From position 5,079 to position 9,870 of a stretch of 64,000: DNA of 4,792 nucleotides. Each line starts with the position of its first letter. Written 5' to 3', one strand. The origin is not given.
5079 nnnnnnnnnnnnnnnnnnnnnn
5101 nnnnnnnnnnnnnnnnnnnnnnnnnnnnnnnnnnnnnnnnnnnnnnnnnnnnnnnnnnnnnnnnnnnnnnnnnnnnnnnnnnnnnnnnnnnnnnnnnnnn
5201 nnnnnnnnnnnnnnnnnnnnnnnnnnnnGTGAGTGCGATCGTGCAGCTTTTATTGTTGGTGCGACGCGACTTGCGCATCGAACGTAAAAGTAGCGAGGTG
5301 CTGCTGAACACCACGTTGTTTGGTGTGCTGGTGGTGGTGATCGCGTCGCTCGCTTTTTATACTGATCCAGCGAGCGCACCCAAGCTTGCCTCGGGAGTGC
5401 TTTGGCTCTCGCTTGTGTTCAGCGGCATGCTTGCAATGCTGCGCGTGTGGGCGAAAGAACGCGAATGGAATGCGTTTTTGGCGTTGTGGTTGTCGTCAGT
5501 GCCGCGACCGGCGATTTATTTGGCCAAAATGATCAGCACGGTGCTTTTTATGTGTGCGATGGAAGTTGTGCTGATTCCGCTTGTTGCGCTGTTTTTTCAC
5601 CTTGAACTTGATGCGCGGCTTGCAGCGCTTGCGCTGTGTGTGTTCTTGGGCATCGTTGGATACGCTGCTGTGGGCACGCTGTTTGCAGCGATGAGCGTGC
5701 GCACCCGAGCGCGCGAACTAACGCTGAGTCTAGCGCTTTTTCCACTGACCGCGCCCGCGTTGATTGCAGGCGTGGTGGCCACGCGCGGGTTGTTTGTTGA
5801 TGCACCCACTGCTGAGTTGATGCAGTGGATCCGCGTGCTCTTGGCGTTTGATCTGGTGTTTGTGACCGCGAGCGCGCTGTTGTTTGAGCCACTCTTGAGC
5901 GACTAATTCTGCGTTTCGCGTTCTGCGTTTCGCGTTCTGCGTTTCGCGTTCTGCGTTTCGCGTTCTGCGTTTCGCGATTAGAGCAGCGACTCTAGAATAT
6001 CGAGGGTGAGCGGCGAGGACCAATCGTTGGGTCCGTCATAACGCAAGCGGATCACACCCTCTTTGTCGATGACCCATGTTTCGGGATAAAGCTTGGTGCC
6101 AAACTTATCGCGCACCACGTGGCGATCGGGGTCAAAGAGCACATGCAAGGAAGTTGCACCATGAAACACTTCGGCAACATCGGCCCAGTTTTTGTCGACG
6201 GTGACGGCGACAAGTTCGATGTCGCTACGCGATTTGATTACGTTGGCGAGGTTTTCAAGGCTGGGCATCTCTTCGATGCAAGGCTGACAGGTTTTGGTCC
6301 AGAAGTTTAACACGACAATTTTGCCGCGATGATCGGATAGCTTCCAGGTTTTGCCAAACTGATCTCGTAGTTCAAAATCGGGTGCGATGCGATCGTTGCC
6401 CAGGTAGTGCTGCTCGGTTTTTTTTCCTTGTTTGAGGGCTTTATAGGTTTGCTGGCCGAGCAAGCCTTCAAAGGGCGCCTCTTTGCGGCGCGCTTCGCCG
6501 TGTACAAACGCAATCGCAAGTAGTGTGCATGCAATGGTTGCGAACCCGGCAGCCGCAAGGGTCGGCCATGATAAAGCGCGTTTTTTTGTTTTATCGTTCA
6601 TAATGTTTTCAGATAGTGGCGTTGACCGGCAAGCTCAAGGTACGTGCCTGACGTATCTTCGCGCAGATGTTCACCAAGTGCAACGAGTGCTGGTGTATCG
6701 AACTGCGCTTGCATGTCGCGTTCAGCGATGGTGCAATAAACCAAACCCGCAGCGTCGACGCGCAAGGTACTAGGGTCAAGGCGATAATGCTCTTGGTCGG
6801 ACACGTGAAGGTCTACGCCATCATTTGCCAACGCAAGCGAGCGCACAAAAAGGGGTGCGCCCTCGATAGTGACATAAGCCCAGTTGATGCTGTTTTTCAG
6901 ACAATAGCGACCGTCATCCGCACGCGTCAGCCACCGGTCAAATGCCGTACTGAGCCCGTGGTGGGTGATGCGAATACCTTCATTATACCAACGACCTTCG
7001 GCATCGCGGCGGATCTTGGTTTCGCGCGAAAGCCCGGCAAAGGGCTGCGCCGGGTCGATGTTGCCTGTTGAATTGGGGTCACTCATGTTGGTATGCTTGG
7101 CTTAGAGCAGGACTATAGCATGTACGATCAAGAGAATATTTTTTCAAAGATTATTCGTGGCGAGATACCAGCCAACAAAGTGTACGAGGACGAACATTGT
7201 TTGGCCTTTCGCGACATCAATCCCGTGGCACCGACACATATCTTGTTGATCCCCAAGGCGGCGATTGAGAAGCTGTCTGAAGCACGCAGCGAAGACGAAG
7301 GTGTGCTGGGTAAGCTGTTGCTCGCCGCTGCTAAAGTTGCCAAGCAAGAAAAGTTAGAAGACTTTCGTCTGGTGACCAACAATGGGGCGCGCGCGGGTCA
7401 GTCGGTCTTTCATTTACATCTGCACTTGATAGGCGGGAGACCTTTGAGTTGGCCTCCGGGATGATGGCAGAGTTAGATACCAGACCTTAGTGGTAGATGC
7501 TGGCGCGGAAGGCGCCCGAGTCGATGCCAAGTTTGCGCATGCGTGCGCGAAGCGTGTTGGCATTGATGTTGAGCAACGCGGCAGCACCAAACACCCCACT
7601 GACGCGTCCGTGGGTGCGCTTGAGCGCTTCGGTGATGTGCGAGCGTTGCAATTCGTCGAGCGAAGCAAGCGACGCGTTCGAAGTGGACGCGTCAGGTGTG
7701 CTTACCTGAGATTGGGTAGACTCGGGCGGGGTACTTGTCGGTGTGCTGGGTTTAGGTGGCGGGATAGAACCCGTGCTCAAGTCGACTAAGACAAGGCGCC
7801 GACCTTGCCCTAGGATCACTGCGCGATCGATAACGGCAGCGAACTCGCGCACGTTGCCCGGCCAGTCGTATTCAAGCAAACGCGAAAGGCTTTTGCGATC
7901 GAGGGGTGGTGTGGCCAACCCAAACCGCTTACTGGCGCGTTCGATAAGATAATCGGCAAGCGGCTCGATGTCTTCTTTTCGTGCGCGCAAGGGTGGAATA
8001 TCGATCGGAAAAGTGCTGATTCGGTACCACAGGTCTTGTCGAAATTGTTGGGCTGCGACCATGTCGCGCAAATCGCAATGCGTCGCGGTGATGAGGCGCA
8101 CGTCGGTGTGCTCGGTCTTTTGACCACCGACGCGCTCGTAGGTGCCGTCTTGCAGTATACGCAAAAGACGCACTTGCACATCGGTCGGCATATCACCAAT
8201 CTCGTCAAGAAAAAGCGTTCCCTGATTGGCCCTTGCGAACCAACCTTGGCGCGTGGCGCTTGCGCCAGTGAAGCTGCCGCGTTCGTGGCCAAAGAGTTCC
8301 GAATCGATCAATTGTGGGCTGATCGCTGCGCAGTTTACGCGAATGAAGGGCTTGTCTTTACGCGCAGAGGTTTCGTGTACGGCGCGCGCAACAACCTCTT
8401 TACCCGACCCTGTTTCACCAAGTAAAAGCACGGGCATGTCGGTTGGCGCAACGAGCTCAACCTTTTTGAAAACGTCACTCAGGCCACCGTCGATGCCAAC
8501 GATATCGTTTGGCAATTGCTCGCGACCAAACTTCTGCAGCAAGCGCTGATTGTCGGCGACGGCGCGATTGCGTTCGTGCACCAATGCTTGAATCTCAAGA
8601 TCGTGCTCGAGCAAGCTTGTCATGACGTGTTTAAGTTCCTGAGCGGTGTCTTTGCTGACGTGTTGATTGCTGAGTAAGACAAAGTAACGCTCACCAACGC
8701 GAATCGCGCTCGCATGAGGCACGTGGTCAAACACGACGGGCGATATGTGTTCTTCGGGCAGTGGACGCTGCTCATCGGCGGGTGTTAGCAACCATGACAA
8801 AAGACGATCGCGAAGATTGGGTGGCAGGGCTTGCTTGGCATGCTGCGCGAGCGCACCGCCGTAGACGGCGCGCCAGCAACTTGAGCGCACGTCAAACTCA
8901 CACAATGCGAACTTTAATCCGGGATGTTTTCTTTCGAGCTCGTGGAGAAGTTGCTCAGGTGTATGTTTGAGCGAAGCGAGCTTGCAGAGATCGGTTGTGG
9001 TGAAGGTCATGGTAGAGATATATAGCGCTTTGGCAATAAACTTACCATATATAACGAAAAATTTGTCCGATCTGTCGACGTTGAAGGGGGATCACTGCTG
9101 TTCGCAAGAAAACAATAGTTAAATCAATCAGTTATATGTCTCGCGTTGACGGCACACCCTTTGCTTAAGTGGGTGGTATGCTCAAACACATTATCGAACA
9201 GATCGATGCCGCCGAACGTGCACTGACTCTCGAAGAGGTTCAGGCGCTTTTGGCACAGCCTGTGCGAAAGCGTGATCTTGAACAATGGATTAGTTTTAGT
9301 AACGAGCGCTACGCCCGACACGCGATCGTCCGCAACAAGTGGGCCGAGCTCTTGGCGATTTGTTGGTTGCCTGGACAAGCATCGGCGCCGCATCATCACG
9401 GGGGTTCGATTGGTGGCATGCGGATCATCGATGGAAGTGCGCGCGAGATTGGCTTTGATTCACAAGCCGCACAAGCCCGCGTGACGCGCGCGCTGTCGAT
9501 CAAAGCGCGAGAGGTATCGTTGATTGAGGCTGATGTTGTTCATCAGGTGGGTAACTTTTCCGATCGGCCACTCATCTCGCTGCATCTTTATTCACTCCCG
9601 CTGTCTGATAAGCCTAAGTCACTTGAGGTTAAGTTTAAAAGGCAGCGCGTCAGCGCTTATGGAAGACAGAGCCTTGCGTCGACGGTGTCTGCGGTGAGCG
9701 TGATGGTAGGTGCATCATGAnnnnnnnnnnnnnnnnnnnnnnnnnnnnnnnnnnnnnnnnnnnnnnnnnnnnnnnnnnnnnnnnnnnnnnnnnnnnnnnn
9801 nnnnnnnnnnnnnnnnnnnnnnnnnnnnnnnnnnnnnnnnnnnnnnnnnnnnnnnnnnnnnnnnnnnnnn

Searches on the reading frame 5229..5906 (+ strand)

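Call 28: search_protein_families(library=pfam, proteins=[window:5229-5906:+])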
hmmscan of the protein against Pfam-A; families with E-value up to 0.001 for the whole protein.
window:5229-5906:+ (225 aa): 3 families
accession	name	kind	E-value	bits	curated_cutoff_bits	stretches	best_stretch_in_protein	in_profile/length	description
PF03379.19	CcmB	-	4.9e-32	111.5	24.9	1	9-215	3-205/215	CcmB protein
PF12698.13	ABC2_membrane_3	-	3.4e-06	26.8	31.6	1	53-202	164-303/347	ABC-2 family transporter protein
PF01061.29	ABC2_membrane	-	7.8e-06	26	26.9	1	6-174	2-174/211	ABC-2 type transporter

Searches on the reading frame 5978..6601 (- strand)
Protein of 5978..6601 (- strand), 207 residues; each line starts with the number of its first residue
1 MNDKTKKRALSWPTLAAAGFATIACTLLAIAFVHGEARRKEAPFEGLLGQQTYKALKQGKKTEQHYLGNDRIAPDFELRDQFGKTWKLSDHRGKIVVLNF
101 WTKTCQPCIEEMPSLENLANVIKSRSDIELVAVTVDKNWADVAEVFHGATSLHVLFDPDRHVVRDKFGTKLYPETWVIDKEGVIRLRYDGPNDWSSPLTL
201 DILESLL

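Call 28: search_protein_families(library=pfam, proteins=[window:5978-6601:-])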
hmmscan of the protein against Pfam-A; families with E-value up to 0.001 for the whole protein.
window:5978-6601:- (207 aa): 5 families
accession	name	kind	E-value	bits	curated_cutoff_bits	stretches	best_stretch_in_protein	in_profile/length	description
PF00578.27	AhpC-TSA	-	1e-20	74.3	26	1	72-185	4-122/124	AhpC/TSA family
PF08534.16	Redoxin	-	1.6e-15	57.7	26.6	1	73-195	6-139/148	Redoxin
PF13905.12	Thioredoxin_8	-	3.9e-12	46.8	27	1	93-182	1-92/94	Thioredoxin-like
PF02630.20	SCO1-SenC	-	0.0001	22.7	22.8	1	74-138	2-68/134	SCO1/SenC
PF00085.26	Thioredoxin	-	0.00014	22.3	23.5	1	93-139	18-62/103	Thioredoxin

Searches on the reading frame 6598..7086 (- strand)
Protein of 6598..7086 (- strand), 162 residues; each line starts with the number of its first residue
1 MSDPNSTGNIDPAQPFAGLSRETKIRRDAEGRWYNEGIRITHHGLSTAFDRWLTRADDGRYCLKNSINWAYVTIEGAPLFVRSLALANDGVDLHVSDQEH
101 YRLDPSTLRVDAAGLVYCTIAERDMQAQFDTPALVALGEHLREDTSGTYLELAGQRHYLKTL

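Call 28: search_protein_families(library=pfam, proteins=[window:6598-7086:-])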
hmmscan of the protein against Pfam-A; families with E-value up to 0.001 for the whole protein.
window:6598-7086:- (162 aa): 2 families
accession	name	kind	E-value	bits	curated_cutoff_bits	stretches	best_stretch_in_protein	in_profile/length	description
PF11161.13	DUF2944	-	1.1e-05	25.8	32.2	1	26-144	33-147/185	Protein of unknown function (DUF2946)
PF06938.16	DUF1285_N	-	0.00093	19.4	29.3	0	22-75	13-65/67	Domain of unknown function (DUF1285), N-terminal domain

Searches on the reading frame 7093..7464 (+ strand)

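Call 28: search_protein_families(library=pfam, proteins=[window:7093-7464:+])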
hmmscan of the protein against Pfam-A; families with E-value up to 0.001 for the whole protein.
window:7093-7464:+ (123 aa): 2 families
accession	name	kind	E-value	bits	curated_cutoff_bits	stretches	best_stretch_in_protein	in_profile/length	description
PF01230.28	HIT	-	4.9e-29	101.3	21.5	1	22-117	1-97/98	HIT domain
PF11969.13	DcpS_C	-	3.3e-23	82.7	24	1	16-114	3-101/114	Scavenger mRNA decapping enzyme C-term binding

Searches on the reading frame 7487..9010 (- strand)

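Call 80: search_protein_families(library=pfam, proteins=[window:7487-9010:-])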
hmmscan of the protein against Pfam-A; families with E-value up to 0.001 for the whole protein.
window:7487-9010:- (507 aa): 7 families
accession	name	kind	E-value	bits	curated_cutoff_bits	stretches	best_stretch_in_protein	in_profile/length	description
PF00158.32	Sigma54_activat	-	4.4e-68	228.7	20.2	1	172-336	3-167/168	Sigma-54 interaction domain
PF14532.12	Sigma54_activ_2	-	1.5e-23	84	25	1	178-341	8-138/138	Sigma-54 interaction domain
PF25601.1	AAA_lid_14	-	5.8e-17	61.7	27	1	342-413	1-72/87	AAA+ ATPase lid domain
PF07724.20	AAA_2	-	3.6e-08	34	27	1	194-320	6-133/166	AAA domain (Cdc48 subfamily)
PF07728.20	AAA_5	-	8.3e-07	29.5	22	1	193-310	1-121/139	AAA domain (dynein-related subfamily)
PF02954.25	HTH_8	-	1.1e-06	28.7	22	1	451-494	2-42/42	Bacterial regulatory protein, Fis family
PF01078.27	Mg_chelatase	-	0.00049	20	20.3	0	249-289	93-133/207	Magnesium chelatase, subunit ChlI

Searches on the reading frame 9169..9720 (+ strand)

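Call 28: search_protein_families(library=pfam, proteins=[window:9169-9720:+])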
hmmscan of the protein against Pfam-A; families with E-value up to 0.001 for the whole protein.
window:9169-9720:+ (183 aa): 1 family
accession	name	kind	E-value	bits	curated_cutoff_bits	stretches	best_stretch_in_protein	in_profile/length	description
PF05995.18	CDO_I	-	3.4e-13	49.9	23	1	15-146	24-162/170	Cysteine dioxygenase type I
